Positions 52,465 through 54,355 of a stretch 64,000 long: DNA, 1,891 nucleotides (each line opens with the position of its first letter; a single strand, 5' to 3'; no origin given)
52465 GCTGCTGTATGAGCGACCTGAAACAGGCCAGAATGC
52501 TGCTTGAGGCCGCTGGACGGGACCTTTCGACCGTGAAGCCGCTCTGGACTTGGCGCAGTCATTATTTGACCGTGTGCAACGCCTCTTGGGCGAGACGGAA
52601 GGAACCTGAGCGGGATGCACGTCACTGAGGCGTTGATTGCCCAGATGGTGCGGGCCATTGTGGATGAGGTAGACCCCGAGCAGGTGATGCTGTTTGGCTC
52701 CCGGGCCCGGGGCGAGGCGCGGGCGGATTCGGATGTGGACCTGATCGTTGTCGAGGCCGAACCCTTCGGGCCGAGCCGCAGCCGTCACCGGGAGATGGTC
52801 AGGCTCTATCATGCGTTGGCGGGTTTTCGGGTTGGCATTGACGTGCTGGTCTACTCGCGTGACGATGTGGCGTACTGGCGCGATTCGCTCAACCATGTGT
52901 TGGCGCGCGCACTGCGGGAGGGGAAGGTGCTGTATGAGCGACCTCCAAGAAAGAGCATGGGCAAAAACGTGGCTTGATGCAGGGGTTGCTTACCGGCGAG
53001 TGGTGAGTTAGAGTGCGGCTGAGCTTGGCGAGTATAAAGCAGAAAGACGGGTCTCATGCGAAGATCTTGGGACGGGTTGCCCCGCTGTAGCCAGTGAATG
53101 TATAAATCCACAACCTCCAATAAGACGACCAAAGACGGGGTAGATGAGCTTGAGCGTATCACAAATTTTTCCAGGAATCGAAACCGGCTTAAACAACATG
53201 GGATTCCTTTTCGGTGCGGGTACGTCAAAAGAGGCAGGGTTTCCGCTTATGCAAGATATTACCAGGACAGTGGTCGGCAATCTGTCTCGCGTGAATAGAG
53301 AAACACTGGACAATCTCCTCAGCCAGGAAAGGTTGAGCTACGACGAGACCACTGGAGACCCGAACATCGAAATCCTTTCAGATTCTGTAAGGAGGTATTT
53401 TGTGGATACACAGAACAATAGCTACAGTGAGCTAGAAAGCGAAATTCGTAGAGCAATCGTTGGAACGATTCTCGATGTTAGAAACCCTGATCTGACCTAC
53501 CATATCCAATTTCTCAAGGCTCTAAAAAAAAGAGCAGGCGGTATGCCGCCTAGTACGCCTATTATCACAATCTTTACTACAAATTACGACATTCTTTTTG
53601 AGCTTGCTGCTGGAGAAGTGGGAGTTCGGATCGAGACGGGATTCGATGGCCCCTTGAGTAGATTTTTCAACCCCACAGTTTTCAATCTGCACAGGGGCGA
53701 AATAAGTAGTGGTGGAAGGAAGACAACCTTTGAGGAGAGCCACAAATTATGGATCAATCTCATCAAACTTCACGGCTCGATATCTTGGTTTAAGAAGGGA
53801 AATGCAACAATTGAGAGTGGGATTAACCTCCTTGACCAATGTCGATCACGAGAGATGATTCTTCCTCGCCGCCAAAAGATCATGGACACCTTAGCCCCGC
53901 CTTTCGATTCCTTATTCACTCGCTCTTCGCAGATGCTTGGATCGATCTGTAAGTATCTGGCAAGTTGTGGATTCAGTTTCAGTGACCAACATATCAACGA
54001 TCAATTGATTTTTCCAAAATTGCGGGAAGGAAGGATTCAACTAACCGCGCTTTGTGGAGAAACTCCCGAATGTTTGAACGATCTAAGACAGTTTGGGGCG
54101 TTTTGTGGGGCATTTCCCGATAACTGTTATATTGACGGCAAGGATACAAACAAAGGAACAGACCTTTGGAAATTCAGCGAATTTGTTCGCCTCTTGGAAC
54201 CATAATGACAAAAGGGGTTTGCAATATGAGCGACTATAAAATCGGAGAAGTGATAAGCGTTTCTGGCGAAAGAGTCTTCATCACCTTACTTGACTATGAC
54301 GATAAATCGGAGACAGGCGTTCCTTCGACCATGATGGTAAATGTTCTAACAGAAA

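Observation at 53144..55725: SIR2 gene followed by a chimeric ORF: HerA HAS-barrel N-terminus fused in frame to a DNA methyltransferase-HNH nuclease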

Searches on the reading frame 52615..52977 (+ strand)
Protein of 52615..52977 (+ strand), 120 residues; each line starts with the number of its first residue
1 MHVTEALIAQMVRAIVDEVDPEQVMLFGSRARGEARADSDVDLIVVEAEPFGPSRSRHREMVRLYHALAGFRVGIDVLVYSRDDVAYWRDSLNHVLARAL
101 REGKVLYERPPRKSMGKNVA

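Call 3: search_protein_families(library=pfam, proteins=[window:52615-52977:+], max_evalue=0.1)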
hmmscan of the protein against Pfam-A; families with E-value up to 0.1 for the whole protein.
window:52615-52977:+ (120 aa): 5 families
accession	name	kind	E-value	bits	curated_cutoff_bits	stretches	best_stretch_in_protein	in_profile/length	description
PF18765.7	Polbeta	-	2.4e-11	44.1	26.9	1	17-109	9-90/93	Polymerase beta, Nucleotidyltransferase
PF01909.29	NTP_transf_2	-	2.4e-09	37.9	21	1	13-54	6-50/93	Nucleotidyltransferase domain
PF22600.2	MTPAP-like_central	-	0.002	18.7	27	1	8-68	29-87/139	Poly(A) RNA polymerase, mitochondrial-like, central palm domain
PF03445.19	DUF294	-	0.012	16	21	1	3-58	27-83/138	Putative nucleotidyltransferase DUF294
PF14792.12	DNA_pol_B_palm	-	0.049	14.3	25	0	8-69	10-71/113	DNA polymerase beta palm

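Call 39: search_protein_families(library=padloc, proteins=[window:52615-52977:+], max_evalue=0.001)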
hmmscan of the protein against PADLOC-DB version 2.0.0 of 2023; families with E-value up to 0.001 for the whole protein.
window:52615-52977:+ (120 aa): 8 families
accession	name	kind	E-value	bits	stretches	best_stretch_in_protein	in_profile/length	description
PDLC04903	PDC-S09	-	2.9e-11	41.6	1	22-92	27-97/108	-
PDLC04907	PDC-S09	-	3.2e-11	41.4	1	4-96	10-103/114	-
PDLC04902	PDC-S09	-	1.4e-09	36.1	1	1-70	1-66/97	-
PDLC04904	PDC-S09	-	1.3e-08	32.9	1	11-46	15-50/104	-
PDLC04906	PDC-S09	-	9.3e-07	27.2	1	22-68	25-67/98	-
PDLC04368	PDC-M05A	-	9.4e-07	26.9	1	11-104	99-185/201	-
PDLC04369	PDC-M05A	-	5.7e-06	24.1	1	6-47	90-129/201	-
PDLC04905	PDC-S09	-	0.00021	19.6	1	9-78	9-77/101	-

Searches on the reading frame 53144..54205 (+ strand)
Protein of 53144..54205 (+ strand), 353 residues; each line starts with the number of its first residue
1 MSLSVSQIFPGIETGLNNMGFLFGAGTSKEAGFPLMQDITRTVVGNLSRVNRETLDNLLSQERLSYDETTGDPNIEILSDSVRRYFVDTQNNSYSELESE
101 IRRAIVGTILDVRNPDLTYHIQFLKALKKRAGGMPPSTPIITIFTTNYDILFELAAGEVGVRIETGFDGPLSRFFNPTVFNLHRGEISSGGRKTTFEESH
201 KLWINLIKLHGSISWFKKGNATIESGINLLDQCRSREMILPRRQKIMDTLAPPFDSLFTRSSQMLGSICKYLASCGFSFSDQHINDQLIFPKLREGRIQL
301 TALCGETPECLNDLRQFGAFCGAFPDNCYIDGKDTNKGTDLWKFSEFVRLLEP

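Call 3: search_protein_families(library=pfam, proteins=[window:53144-54205:+], max_evalue=0.1)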
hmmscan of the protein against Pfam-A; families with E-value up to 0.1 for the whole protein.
window:53144-54205:+ (353 aa): 1 family
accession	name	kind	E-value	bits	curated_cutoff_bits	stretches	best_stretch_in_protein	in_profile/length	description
PF13289.12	SIR2_2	-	5.5e-08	33.5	24.5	1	142-288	2-102/141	SIR2-like domain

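Call 4: search_protein_families(library=padloc, proteins=[window:53144-54205:+], max_evalue=0.1)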
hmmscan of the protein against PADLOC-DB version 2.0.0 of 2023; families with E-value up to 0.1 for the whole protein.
window:53144-54205:+ (353 aa): 30 families (the best 25 are shown)
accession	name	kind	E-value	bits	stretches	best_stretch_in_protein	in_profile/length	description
PDLC04081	SIR2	-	1.8e-136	452.9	1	1-351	1-344/345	-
PDLC04084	SIR2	-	3.1e-32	110.3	1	16-348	40-382/414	-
PDLC04093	SIR2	-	1.6e-31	107.7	1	18-304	24-304/395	-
PDLC02186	SIR2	-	3.2e-29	100.2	1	16-300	27-331/412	-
PDLC04076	SIR2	-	1.4e-27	94.9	1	16-301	27-329/406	-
PDLC04088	SIR2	-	3e-27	93.7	2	116-313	148-339/390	-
PDLC04087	SIR2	-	4.7e-25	86.2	1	134-295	125-276/343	-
PDLC04094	SIR2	-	6.3e-24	82.9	1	13-288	18-279/399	-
PDLC04090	SIR2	-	1.1e-20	72.3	1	123-302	176-348/426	-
PDLC04082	SIR2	-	3.6e-19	66.9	1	137-297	125-279/345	-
PDLC04075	SIR2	-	8.3e-19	65.6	1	97-288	145-331/414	-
PDLC04083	SIR2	-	1.5e-18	64.9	1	21-298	19-296/371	-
PDLC02414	Aga_SIR2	-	9.3e-18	62.6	1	90-288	76-242/313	-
PDLC02408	Aga_SIR2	-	7.4e-17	59.4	1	96-288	111-271/343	Class II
PDLC04085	SIR2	-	4.3e-16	56.8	2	142-220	201-277/463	-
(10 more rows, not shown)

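Call 9: find_encoding_contigs(protein=window:53144-54205:+, flank=10000, max_places=10)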
Protein window:53144-54205:+ (353 aa): 1 contig read that carries it; 1 place shown.
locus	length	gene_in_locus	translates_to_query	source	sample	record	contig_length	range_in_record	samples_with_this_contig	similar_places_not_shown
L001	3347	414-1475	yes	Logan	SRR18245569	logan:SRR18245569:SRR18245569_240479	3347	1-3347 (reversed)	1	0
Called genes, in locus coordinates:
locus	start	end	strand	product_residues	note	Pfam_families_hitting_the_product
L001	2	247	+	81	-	?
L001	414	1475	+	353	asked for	PF13289:SIR2_2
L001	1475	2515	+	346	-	PF01935:DUF87, PF10412:TrwB_AAD_bind (weak)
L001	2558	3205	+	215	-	-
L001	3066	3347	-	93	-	?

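Call 19: find_related_loci(query=window:53144-54202:+, collection=genome_contigs, flank=6000)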
Query window:53144-54202:+ (353 aa) in genome_contigs; peptide patterns used: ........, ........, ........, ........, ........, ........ (x = any residue, [..] = any of these).
85 stretches matched a pattern; 19 encode a relative of the query (tblastn E <= 1e-3); 19 distinct loci.
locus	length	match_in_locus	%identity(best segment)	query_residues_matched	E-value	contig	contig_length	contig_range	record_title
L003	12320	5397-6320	27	9-318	4e-24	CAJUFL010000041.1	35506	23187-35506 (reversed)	MAG TPA_asm: uncultured Lachnospiraceae bacterium isolate MGBC129221 genome assembly, contig: MGBC129221.41, whole genom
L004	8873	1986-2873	30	18-312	4e-23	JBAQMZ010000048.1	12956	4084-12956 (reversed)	MAG: Candidatus Methanoperedens sp. isolate MFD12050_ilm_asm_bin25 k127_74896, whole genome shotgun sequence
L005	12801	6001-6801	30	22-294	8e-20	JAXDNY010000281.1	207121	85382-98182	MAG: Hyphomicrobiales bacterium isolate BP_676 scaffold_169266, whole genome shotgun sequence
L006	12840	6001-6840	27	18-296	1e-19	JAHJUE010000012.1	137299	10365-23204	MAG: Bacteroidetes bacterium isolate OS_PC_MetaG.mb.9 OS_PC_MetaG.mb.9_k141_178245, whole genome shotgun sequence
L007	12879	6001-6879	27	20-312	1e-19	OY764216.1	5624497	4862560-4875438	MAG: Spirochaetia bacterium isolate 151cca69-ec02-4520-8068-0d6d6324a753 genome assembly, chromosome: 1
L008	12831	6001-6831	30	18-294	3e-19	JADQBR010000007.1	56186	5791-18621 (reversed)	MAG: Bacillota bacterium isolate Soudan_17 NODE_275_length_56186_cov_14.503946, whole genome shotgun sequence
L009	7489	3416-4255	27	18-296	2e-18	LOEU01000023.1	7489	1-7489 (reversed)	MAG: bacterium BRH_c32 isolate BRH_c32 BRHa_1004686, whole genome shotgun sequence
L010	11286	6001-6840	27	18-296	9e-18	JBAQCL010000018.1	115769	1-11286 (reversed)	MAG: Ignavibacteriaceae bacterium isolate MFD12018_ilm_asm_bin31 k127_1351, whole genome shotgun sequence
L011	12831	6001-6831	29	18-294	1e-17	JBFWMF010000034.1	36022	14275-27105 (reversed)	MAG: Desulfitobacterium sp. isolate CA_2019_NHSR_83 NODE_2764_length_36022_cov_12.389330_NHSR, whole genome shotgun sequ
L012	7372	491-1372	26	18-310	1e-17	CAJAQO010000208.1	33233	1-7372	MAG: uncultured Verrucomicrobia subdivision 3 bacterium isolate B-2_bin-237 genome assembly, contig: bin-237:208/335, wh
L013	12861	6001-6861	28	18-304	6e-18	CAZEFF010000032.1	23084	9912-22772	MAG TPA_asm: uncultured bacterium isolate SRP342105_co1_304 genome assembly, contig: NODE_2938_length_23084_cov_6.638716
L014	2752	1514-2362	27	19-306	1e-14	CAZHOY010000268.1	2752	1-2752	MAG TPA_asm: uncultured Actinomycetota bacterium isolate binchicken_co100_41 genome assembly, contig: NODE_59644_length_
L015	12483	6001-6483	30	132-303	7e-14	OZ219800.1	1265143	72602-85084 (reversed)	MAG: Rhodothermales bacterium isolate da3e7c24-c5f3-4507-9669-19e8aa5a93cb genome assembly, chromosome: 2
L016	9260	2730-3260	27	92-289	1e-13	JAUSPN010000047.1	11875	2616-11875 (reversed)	MAG: Candidatus Desulfaltia sp. isolate E21_metabat.bin.72 E21_k141_345001, whole genome shotgun sequence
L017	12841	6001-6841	31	18-296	3e-16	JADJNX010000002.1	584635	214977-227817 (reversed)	MAG: Ignavibacteriales bacterium isolate Fred_18-Q3-R57-64_BAT3C.169 tig00005199-10-5857720, whole genome shotgun sequen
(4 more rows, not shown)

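Call 24: find_encoding_contigs(protein=window:53249-54205:+, flank=10000, max_places=10)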
Protein window:53249-54205:+ (318 aa): 1 contig read that carries it; 1 place shown.
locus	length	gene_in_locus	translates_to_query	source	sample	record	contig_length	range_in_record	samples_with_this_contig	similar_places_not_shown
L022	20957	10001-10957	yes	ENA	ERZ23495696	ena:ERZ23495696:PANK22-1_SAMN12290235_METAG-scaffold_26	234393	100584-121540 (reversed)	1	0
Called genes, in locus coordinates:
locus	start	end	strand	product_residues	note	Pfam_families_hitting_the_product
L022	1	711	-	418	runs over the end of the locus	PF02515:CoA_transf_3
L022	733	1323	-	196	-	PF03803:Scramblase, PF04525:LOR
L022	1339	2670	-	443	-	PF00296:Bac_luciferase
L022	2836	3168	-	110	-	PF05685:Uma2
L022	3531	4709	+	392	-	PF04909:Amidohydro_2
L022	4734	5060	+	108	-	-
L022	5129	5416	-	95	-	PF07045:DUF1330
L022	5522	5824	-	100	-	-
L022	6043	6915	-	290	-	PF00106:adh_short, PF08659:KR, PF01370:Epimerase (weak), PF13561:adh_short_C2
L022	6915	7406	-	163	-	PF00866:Ring_hydroxyl_B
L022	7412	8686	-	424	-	PF00355:Rieske, PF00848:Ring_hydroxyl_A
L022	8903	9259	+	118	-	PF01909:NTP_transf_2, PF18765:Polbeta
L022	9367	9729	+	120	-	PF01909:NTP_transf_2, PF18765:Polbeta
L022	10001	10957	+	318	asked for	PF13289:SIR2_2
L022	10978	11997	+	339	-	PF01935:DUF87, PF10412:TrwB_AAD_bind (weak)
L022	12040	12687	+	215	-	-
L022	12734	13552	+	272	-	PF01555:N6_N4_Mtase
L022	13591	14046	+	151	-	PF01555:N6_N4_Mtase (weak), PF01844:HNH, PF14279:HNH_5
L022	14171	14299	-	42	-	-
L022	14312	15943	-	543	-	PF00209:SNF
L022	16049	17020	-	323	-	PF02492:cobW, PF07683:CobW_C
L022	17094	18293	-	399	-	PF00155:Aminotran_1_2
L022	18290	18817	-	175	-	PF01467:CTP_transf_like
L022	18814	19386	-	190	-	PF03602:Cons_hypoth95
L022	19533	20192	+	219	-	PF01983:CofC, PF12804:NTP_transf_3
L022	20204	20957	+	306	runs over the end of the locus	PF01745:IPT (weak), PF01715:IPPT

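Call 39: search_protein_families(library=padloc, proteins=[L022:10957-11997:+, L022:12040-12687:+], max_evalue=0.001)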
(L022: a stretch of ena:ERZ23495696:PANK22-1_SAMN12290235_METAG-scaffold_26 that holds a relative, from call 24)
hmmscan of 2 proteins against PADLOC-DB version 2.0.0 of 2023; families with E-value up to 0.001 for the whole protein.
L022:10957-11997:+ (346 aa): 15 families
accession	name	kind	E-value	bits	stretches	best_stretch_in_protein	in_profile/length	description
PDLC04105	HerA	-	6.7e-77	257.4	1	9-346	8-346/576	-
PDLC04101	HerA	-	2e-56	189.5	1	73-346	54-347/400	-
PDLC04107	HerA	-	2.7e-35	119.9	1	68-298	49-303/306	-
PDLC02188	HerA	-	3.1e-35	120.1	1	88-317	51-285/578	-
PDLC04102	HerA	-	2.9e-28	96.6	1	11-279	8-288/654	-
PDLC04104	HerA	-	1.7e-27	94.2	1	211-346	2-148/379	-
PDLC04099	HerA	-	1e-25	88.3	1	67-224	44-212/214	-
PDLC02185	HerA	-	1.6e-21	74.7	1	57-238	39-221/585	-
PDLC04106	HerA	-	2e-20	70.9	1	107-261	85-267/667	-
PDLC04098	HerA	-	1.7e-19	67.9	1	1-282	1-295/686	-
PDLC04100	HerA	-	1.2e-18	65.2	1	58-238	40-220/580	-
PDLC04103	HerA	-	3.9e-18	63.1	1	55-266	46-262/579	-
PDLC04097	HerA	-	2.2e-14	51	1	10-224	5-210/618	-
PDLC01055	HerA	-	2.3e-08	31.3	1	132-224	108-201/532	Type III coevolved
PDLC04140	mad8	-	4.9e-07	27.6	1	173-276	19-114/314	mads_8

L022:12040-12687:+ (215 aa): 13 families
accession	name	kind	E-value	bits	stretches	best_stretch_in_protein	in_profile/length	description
PDLC04105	HerA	-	1.8e-84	282.3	1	2-210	364-573/576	-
PDLC02188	HerA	-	1.4e-64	216.9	1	2-207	362-577/578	-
PDLC04104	HerA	-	3.2e-63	211.7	1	8-210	172-375/379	-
PDLC04102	HerA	-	4.4e-47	158.8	1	10-195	458-642/654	-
PDLC04098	HerA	-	2.4e-45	153.3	1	5-207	472-684/686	-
PDLC04106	HerA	-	1.3e-43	147.5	1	16-208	468-664/667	-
PDLC02185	HerA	-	9.2e-39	131.6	1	6-192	393-581/585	-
PDLC04100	HerA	-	2.3e-37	126.9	1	4-193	388-575/580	-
PDLC04103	HerA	-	6.4e-35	118.5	1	13-192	395-576/579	-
PDLC04097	HerA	-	8.6e-27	92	1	12-192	427-613/618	-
PDLC04140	mad8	-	8.7e-12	43.2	1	18-138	157-266/314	mads_8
PDLC01055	HerA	-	2.6e-09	34.4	1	18-132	382-485/532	Type III coevolved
PDLC02684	DndH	-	9.5e-06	21.4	1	18-104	1553-1636/1715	DndH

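Call 50: search_protein_families(library=padloc, proteins=[L025:6014-7930:+, L025:5529-5921:+], max_evalue=0.001)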
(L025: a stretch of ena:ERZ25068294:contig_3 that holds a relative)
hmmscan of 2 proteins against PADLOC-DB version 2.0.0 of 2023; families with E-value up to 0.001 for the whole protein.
L025:6014-7930:+ (638 aa): 113 families (the best 25 are shown)
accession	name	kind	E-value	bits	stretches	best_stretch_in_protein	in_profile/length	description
PDLC02979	AriA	-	8e-27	93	1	1-399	1-373/373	-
PDLC02980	AriA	-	1.9e-18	65.5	2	327-399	233-303/304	-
PDLC02358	Old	-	2.2e-17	61.1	2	255-515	190-446/578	Old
PDLC00091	GajA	-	2.5e-16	57.7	2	353-479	295-419/627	AAA ATPase domain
PDLC00096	GajA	-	3.2e-16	57.2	2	261-475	200-410/630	AAA ATPase domain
PDLC04135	mad3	-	4.2e-15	54.2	1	2-422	1-349/374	mads_3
PDLC00071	GajA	-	1.2e-14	52.1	2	1-52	1-51/588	AAA ATPase domain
PDLC04178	HEC-01A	-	1.7e-14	51.7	2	313-410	246-342/399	-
PDLC00063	GajA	-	7.9e-14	49.1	1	1-49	1-48/679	AAA ATPase domain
PDLC00062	GajA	-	1.5e-13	48.1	2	1-45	1-43/639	AAA ATPase domain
PDLC00065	GajA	-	2.3e-13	47.8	2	1-48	1-54/670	AAA ATPase domain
PDLC04164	AriA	-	4.6e-13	47.3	1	323-399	163-236/253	-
PDLC02981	AriAB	-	7.6e-13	46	2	356-400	332-378/694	-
PDLC02335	AbiLi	-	2.3e-12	44.6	1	3-409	50-248/326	AbiLi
PDLC00293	PtuA1|PtuA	-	3.2e-12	44.2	2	1-44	1-45/527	AAA ATPase domain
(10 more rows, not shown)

L025:5529-5921:+ (130 aa): 0 families

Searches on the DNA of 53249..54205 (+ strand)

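Call 65: search_dna_similar(query=L022:9797-12717:+, collection=plasmids, mode=distant, max_rows=8)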
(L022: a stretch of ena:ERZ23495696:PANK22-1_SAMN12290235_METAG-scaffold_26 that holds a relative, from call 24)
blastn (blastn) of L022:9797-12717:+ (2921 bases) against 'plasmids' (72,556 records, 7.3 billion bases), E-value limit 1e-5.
No match.

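Call 66: search_dna_similar(query=L022:9797-12717:+, collection=phages, mode=distant, max_rows=8)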
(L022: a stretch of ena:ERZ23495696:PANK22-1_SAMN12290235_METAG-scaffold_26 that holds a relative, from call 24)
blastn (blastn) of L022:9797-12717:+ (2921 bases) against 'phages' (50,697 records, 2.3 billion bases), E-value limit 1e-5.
No match.
